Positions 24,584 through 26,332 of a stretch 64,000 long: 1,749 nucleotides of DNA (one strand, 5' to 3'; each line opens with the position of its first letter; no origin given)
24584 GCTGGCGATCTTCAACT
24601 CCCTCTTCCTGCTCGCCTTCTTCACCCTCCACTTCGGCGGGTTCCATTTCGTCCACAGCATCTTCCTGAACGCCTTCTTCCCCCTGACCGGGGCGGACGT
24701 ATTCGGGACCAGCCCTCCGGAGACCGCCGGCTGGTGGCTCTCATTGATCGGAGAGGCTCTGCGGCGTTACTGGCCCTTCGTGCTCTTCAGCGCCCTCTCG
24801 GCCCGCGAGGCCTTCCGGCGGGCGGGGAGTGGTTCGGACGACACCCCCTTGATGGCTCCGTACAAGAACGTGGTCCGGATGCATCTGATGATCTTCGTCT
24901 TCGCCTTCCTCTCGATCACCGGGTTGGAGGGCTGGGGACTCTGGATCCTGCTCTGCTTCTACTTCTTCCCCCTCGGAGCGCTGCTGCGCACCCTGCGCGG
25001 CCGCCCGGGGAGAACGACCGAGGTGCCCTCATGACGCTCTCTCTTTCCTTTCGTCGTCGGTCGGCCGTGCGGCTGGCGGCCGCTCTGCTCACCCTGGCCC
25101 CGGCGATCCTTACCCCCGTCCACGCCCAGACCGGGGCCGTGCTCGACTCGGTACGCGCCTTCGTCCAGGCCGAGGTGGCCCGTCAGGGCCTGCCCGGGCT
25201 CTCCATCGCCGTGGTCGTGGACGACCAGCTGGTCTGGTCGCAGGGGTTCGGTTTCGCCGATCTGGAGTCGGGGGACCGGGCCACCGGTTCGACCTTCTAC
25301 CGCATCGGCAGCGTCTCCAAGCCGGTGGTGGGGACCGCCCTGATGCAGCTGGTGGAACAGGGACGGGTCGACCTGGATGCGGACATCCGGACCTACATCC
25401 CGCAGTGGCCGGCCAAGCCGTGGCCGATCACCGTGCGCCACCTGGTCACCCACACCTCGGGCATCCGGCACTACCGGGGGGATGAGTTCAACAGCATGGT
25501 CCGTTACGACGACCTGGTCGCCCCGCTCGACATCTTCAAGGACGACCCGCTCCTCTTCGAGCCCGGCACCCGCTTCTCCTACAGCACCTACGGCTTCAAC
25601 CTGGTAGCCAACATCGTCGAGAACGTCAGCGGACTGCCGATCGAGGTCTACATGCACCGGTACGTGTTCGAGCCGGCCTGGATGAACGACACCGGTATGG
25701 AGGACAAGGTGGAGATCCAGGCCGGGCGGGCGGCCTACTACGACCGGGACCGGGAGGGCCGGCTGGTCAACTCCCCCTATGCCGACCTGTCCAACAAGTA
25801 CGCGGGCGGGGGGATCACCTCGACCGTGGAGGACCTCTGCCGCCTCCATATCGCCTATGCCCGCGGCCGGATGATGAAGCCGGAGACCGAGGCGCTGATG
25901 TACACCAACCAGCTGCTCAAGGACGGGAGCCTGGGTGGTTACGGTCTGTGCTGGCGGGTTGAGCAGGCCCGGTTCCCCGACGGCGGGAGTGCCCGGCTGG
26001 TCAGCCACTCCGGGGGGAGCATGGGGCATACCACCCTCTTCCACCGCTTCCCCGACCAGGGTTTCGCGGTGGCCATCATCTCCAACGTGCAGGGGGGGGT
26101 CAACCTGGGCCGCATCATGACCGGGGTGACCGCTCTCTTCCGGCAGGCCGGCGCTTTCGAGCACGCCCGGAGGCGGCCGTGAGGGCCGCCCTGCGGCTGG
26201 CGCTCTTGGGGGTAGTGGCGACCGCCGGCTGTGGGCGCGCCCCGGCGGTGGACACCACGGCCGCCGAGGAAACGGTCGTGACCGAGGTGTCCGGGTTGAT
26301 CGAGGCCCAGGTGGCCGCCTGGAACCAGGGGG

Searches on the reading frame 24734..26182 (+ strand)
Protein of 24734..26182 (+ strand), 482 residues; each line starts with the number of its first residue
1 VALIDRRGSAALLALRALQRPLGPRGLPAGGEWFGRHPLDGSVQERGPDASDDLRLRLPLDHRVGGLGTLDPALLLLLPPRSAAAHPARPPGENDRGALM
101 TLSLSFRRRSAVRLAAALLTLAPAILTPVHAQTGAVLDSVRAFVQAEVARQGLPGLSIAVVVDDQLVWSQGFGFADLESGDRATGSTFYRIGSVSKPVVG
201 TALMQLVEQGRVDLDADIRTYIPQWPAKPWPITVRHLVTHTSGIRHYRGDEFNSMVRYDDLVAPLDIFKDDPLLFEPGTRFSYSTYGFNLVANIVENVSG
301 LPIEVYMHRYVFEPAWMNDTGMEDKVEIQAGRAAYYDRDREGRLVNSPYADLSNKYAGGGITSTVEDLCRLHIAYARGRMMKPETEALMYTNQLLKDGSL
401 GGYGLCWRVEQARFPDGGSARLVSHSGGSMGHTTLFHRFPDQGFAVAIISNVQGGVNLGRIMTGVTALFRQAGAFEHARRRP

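Call 53: search_protein_families(library=pfam, proteins=[window:24734-26182:+], max_evalue=0.00001)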
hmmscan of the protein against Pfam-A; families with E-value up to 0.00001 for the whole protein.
window:24734-26182:+ (482 aa): 1 family
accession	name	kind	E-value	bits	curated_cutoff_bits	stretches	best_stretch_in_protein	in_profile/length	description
PF00144.29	Beta-lactamase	-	1.6e-68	231.7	27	1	140-455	1-313/329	Beta-lactamase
